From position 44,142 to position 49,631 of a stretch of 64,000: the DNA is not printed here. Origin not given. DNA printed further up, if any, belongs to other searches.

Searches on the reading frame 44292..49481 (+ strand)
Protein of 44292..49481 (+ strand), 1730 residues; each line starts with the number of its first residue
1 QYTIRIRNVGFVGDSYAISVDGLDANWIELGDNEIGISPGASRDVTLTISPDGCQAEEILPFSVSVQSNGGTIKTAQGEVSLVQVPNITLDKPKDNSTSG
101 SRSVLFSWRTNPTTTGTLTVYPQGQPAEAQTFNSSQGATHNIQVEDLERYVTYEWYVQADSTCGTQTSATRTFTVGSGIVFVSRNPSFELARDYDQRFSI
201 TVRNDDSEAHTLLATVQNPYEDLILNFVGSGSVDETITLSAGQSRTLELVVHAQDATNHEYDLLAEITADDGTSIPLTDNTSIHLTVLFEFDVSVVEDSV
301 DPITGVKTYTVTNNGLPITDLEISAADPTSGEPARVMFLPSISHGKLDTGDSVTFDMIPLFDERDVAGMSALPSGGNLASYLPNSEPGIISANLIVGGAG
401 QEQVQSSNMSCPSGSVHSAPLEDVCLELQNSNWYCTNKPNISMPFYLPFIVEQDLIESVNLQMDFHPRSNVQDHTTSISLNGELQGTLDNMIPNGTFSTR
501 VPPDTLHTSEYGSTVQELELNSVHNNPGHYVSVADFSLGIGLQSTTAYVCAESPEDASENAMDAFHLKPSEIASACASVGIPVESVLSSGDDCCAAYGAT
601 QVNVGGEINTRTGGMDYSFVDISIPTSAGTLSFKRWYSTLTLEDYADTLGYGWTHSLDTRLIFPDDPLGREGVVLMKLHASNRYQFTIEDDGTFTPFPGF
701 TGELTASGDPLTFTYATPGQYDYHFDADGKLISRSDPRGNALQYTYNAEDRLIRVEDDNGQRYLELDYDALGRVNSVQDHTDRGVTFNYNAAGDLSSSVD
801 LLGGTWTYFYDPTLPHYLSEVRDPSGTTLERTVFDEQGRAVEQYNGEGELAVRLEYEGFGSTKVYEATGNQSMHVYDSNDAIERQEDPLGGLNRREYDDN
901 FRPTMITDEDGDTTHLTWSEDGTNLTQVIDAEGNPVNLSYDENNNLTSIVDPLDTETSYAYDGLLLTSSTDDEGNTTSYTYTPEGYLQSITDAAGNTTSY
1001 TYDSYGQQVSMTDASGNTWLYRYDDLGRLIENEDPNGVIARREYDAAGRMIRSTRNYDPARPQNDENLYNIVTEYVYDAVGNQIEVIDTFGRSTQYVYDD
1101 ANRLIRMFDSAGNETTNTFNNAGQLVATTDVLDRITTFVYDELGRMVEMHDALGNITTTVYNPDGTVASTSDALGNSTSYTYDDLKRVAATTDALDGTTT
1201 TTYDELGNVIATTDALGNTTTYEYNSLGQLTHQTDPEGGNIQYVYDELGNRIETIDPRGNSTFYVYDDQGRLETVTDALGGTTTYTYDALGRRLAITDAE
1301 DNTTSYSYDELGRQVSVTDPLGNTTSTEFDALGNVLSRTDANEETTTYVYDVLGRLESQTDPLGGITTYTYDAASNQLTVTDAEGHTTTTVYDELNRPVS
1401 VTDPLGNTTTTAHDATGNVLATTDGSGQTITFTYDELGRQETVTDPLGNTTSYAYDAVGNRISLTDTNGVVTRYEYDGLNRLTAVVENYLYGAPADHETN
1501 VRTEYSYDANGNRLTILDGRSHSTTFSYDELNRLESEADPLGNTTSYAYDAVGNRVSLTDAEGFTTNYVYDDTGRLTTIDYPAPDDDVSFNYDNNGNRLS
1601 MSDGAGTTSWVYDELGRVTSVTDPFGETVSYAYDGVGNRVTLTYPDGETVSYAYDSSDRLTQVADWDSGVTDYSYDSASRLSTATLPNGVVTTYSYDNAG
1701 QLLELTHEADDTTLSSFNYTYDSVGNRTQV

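Call 81: search_protein_families(library=pfam, proteins=[window:44292-49481:+], max_evalue=0.001)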
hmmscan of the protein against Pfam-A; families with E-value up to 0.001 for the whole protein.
window:44292-49481:+ (1730 aa): 3 families
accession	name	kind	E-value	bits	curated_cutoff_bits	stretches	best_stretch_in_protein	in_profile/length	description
PF05593.20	RHS_repeat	-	1.9e-169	548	22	27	1612-1649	1-38/38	RHS Repeat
PF20148.4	DUF6531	-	1e-08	35.8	24.1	1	606-664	2-57/74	Domain of unknown function (DUF6531)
PF11614.14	FixG_C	-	2.2e-06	28.3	25.6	0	1-69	34-105/119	IG-like fold at C-terminal of FixG, putative oxidoreductase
